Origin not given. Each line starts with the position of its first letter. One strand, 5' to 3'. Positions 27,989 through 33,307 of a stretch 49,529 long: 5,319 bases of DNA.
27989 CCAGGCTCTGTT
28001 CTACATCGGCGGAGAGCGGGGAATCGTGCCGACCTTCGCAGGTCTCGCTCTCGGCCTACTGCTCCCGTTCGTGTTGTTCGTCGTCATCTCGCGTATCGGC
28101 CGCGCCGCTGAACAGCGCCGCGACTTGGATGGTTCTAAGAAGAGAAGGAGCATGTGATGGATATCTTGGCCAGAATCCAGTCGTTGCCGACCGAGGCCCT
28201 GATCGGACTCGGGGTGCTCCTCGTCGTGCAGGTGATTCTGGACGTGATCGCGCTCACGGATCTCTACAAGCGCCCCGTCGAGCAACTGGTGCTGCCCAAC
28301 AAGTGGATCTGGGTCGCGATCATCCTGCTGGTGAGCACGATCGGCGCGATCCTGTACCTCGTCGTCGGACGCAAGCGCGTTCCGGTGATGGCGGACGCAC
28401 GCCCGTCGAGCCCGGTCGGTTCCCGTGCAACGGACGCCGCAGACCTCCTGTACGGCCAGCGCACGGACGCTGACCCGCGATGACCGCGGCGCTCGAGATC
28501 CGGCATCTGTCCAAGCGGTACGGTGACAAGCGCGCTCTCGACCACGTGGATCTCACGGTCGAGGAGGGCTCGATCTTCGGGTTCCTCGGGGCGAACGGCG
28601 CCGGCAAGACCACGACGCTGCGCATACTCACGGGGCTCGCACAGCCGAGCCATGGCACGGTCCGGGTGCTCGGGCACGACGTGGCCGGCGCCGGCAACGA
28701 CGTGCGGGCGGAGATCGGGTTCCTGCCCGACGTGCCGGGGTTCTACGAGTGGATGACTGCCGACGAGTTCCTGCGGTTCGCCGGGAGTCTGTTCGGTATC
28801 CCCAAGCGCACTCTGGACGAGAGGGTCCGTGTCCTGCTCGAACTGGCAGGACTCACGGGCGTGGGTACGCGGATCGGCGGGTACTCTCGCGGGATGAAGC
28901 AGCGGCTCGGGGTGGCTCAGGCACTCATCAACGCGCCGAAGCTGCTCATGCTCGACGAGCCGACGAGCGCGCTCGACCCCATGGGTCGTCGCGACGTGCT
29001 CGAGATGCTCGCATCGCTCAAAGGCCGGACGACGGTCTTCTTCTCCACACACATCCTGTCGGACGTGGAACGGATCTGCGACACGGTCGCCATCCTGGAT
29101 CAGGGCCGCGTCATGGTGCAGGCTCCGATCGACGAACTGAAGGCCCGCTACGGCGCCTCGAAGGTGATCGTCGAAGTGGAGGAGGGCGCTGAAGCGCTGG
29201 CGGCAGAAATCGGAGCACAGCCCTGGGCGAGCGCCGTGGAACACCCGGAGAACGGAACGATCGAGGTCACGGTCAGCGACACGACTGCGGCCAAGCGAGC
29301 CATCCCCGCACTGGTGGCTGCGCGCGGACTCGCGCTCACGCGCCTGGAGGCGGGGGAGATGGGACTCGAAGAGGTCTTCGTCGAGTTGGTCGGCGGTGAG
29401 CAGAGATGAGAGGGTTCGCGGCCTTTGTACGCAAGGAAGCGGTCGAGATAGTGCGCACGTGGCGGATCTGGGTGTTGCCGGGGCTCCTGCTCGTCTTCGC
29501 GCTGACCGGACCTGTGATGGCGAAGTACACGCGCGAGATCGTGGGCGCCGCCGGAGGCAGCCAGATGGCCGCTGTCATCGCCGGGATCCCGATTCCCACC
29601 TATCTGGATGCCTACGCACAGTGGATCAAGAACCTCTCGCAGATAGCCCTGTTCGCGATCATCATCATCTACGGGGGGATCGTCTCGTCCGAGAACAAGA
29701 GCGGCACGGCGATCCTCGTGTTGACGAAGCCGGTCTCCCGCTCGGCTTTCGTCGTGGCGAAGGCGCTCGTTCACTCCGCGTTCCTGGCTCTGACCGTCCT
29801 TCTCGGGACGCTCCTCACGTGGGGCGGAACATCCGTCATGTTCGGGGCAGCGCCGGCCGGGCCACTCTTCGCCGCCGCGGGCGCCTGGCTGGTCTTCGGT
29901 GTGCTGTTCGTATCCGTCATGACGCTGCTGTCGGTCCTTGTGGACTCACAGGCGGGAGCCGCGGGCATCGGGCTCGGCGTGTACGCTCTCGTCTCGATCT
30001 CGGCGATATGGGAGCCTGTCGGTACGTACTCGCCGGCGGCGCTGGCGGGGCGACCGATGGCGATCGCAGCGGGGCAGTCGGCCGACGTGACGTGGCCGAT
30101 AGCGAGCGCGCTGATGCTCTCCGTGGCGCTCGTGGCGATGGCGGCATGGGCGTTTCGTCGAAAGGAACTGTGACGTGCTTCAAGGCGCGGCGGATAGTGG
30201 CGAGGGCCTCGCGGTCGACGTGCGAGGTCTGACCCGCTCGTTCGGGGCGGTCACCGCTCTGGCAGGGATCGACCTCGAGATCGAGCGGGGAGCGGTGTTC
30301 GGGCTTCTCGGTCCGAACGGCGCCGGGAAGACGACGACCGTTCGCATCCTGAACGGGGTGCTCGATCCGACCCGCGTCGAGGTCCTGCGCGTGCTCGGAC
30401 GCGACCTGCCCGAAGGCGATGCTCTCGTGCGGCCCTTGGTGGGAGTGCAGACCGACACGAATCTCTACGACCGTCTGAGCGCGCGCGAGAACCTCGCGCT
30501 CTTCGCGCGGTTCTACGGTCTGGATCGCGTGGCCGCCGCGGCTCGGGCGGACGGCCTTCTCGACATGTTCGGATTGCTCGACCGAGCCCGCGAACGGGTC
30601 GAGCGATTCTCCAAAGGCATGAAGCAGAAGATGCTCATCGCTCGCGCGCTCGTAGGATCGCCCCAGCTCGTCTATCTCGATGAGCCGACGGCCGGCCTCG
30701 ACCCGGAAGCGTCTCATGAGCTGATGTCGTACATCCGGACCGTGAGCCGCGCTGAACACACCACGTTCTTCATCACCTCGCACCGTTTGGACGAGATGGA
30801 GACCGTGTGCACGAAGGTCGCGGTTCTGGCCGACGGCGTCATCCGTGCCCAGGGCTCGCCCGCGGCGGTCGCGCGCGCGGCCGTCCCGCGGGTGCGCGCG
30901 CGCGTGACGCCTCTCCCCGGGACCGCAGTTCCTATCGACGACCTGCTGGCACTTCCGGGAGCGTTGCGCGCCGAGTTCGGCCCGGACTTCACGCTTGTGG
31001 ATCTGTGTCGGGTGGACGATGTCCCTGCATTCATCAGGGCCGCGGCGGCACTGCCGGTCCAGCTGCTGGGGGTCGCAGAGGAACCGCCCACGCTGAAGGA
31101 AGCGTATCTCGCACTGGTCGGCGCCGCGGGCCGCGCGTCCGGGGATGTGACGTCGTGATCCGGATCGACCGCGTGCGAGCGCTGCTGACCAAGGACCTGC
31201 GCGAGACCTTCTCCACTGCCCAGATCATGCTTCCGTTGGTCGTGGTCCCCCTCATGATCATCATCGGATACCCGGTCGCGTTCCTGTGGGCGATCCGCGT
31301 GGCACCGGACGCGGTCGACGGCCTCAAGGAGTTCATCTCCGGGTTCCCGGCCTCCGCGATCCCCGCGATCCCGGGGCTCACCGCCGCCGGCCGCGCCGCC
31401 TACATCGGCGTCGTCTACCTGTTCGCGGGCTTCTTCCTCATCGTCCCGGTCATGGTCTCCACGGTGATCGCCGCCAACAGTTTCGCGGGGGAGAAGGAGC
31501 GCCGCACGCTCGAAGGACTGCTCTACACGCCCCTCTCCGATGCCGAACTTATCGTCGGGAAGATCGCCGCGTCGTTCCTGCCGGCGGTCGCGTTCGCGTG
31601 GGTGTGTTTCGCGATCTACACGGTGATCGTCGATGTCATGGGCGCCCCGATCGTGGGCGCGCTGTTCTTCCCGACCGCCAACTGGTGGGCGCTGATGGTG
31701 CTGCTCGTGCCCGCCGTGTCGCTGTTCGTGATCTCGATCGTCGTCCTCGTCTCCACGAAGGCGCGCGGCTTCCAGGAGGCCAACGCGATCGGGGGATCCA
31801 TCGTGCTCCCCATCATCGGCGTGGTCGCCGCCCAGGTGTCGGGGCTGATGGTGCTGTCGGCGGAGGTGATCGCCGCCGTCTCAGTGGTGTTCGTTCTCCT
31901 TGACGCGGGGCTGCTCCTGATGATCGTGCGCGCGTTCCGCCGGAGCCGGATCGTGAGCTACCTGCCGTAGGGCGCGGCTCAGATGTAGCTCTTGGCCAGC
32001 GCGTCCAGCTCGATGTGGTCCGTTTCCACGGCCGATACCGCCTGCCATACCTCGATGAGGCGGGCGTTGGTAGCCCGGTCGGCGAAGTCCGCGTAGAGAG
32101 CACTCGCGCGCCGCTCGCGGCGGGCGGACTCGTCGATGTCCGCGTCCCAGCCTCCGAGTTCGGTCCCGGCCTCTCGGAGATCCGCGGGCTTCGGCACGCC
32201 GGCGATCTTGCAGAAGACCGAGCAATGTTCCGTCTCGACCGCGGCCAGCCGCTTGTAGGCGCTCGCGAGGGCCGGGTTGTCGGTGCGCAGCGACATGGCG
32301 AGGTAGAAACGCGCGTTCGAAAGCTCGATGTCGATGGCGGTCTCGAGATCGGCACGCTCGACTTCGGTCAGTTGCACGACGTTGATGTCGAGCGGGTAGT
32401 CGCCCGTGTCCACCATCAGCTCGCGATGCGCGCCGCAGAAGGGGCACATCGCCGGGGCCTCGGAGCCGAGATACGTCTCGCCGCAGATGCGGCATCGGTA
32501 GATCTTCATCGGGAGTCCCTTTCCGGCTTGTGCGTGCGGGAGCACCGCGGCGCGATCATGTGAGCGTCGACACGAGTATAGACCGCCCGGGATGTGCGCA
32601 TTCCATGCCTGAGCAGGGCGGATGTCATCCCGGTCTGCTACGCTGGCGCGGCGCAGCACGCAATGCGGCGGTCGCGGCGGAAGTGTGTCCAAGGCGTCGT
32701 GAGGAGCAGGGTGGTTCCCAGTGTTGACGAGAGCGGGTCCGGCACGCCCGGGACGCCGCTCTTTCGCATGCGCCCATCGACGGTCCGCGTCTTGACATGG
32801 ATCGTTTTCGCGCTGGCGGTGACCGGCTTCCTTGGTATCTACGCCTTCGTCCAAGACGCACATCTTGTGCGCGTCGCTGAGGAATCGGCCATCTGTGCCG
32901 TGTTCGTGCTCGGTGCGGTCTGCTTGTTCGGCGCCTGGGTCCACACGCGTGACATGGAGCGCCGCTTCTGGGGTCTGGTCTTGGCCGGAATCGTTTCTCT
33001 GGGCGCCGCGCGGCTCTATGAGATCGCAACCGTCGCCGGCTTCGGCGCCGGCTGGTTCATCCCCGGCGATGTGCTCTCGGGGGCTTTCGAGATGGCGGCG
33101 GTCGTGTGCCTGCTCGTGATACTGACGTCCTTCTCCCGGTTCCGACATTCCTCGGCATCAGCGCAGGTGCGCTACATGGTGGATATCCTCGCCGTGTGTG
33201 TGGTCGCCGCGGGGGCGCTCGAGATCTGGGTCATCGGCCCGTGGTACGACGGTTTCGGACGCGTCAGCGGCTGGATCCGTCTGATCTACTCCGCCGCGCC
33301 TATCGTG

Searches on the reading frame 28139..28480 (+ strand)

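Call 50: search_protein_families(library=pfam, proteins=[window:28139-28480:+], max_evalue=0.0001)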
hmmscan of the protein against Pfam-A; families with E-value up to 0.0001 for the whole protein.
window:28139-28480:+ (114 aa): 1 family
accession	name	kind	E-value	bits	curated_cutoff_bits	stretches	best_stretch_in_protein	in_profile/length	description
PF13396.11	PLDc_N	-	2.6e-09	37.3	23.3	1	33-78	1-42/42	Phospholipase_D-nuclease N-terminal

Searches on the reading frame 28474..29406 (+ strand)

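Call 50: search_protein_families(library=pfam, proteins=[window:28474-29406:+], max_evalue=0.0001)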
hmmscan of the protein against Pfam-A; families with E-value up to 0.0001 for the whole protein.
window:28474-29406:+ (311 aa): 3 families
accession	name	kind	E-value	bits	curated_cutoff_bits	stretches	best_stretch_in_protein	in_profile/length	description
PF00005.33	ABC_tran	-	2.5e-28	99.8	25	1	22-165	1-137/137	ABC transporter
PF13304.12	AAA_21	-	4.7e-12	47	27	1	132-194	233-299/304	AAA domain, putative AbiEii toxin, Type IV TA system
PF13732.12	DrrA1-3_C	-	2.9e-08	34.7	27.4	1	219-306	3-81/81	ATP-binding protein DrrA1-3-like, C-terminal domain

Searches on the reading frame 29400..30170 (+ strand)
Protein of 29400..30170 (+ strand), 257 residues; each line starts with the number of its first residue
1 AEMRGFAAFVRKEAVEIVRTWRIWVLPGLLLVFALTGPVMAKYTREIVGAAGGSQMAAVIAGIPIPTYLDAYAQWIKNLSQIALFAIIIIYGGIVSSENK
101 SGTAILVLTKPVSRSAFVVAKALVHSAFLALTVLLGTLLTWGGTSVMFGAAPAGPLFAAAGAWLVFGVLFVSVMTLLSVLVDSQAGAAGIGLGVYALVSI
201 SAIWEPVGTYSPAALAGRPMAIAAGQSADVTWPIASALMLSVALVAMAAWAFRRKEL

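Call 50: search_protein_families(library=pfam, proteins=[window:29400-30170:+], max_evalue=0.0001)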
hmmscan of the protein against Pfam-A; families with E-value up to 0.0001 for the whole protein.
window:29400-30170:+ (257 aa): 4 families
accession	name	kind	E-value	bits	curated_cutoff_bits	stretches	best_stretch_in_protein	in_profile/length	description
PF12679.13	ABC2_membrane_2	-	1.2e-13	51.4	27.2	1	9-201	3-198/283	ABC-2 family transporter protein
PF12730.13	ABC2_membrane_4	-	6.1e-07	30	27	1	81-181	58-159/179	ABC-2 family transporter protein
PF12698.13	ABC2_membrane_3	-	1.9e-05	24.4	31.6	1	82-200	167-284/347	ABC-2 family transporter protein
PF13346.12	ABC2_membrane_5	-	3.4e-05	23.9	25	1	80-188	40-147/205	ABC-2 family transporter protein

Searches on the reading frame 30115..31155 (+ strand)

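Call 50: search_protein_families(library=pfam, proteins=[window:30115-31155:+], max_evalue=0.0001)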
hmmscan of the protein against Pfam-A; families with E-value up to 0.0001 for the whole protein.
window:30115-31155:+ (347 aa): 2 families
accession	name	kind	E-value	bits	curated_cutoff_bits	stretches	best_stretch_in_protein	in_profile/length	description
PF00005.33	ABC_tran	-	1.2e-24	87.9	25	1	50-193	2-137/137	ABC transporter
PF13304.12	AAA_21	-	4.9e-11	43.7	27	1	161-223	234-298/304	AAA domain, putative AbiEii toxin, Type IV TA system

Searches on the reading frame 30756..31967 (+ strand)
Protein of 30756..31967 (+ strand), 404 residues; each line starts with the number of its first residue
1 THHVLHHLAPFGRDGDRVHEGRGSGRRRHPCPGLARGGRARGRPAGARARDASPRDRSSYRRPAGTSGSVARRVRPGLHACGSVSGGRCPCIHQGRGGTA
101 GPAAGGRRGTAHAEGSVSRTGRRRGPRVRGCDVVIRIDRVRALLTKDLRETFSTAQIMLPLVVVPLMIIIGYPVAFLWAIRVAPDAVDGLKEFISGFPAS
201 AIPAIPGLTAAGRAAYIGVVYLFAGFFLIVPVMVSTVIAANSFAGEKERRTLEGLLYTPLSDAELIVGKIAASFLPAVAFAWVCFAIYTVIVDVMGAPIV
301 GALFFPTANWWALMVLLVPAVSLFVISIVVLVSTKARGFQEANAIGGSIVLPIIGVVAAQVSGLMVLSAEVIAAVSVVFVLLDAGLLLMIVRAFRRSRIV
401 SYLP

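Call 8: search_protein_families(library=pfam, proteins=[window:30756-31967:+], max_evalue=0.001)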
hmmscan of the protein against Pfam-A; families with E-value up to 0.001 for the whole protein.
window:30756-31967:+ (404 aa): 3 families
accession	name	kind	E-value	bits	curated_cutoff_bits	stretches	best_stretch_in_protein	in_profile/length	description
PF12698.13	ABC2_membrane_3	-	2.2e-09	37.3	31.6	1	218-359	159-288/347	ABC-2 family transporter protein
PF12679.13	ABC2_membrane_2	-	3.4e-08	33.5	27.2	1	144-367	4-209/283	ABC-2 family transporter protein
PF12730.13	ABC2_membrane_4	-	6.4e-08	33.2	27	1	225-332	55-162/179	ABC-2 family transporter protein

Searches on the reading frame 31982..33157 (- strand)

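Call 8: search_protein_families(library=pfam, proteins=[window:31982-33157:-], max_evalue=0.001)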
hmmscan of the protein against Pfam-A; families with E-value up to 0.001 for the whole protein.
window:31982-33157:- (392 aa): 3 families
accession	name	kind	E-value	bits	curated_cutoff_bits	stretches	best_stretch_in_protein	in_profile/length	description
PF21349.2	RUBY_RBDX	-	5.1e-09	35.9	26.5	1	220-246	1-27/30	Rubrerythrin, rubredoxin-like domain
PF02915.23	Rubrerythrin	-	4.8e-06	27.4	22.8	1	271-320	3-54/137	Rubrerythrin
PF23458.2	DUF7130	-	0.00036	20.8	35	1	207-248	39-83/89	Domain of unknown function (DUF7130)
